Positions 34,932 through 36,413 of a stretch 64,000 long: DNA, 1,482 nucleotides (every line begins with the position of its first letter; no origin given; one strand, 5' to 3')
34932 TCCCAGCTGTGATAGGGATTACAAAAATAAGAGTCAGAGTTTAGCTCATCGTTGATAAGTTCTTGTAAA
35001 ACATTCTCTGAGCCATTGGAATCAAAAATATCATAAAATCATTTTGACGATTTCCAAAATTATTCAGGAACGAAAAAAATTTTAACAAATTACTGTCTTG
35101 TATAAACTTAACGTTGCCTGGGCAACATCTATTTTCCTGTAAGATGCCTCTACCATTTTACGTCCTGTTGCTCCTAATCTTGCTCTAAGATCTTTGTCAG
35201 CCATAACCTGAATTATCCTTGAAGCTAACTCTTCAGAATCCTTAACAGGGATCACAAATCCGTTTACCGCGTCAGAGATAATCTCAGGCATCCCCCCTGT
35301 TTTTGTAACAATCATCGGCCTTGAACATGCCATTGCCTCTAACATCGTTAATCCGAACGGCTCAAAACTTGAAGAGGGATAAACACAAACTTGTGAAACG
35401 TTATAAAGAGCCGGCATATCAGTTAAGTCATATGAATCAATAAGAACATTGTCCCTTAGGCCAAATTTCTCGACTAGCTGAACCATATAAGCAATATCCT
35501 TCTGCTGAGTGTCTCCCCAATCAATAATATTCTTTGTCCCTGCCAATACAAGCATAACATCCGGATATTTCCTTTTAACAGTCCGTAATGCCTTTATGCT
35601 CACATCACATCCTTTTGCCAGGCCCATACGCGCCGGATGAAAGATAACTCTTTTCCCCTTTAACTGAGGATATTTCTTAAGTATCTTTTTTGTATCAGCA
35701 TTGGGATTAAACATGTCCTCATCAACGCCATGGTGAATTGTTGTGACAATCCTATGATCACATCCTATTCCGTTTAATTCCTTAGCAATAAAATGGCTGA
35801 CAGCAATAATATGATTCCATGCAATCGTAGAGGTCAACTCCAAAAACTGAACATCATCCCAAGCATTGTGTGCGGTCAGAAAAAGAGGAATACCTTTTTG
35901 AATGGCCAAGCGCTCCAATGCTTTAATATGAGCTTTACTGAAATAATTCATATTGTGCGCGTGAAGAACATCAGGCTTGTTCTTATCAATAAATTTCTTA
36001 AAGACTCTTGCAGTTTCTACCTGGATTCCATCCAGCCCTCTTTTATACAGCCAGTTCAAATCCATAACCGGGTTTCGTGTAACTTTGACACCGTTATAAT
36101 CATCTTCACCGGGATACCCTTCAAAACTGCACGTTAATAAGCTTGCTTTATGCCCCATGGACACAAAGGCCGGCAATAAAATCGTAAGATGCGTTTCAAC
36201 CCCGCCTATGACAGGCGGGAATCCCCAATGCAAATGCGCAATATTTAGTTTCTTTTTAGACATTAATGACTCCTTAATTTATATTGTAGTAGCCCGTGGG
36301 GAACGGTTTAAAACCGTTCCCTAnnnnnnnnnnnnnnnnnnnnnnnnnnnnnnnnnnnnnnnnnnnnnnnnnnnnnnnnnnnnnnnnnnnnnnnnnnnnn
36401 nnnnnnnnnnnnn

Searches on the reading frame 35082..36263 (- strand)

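Call 40: search_protein_families(library=pfam, proteins=[window:35082-36263:-], max_evalue=0.001)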
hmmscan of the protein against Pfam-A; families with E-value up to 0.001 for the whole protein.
window:35082-36263:- (393 aa): 6 families
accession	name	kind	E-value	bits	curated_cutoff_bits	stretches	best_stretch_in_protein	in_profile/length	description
PF00534.26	Glycos_transf_1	-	1.3e-37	129.4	26.4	1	192-370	3-172/172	Glycosyl transferases group 1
PF13692.12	Glyco_trans_1_4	-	4.4e-26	92.3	27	1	205-356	2-142/142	Glycosyl transferases group 1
PF13439.12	Glyco_transf_4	-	1e-21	78.1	28.5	1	19-183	1-169/170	Glycosyltransferase Family 4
PF13579.12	Glyco_trans_4_4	-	2.8e-09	38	29.7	1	20-137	1-107/158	Glycosyl transferase 4-like domain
PF20706.3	GT4-conflict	-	3.7e-09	36.5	26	1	184-358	176-359/385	Family 4 Glycosyltransferase in conflict systems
PF13524.12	Glyco_trans_1_2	-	2.9e-07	31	25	1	227-382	7-140/144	Glycosyl transferase-like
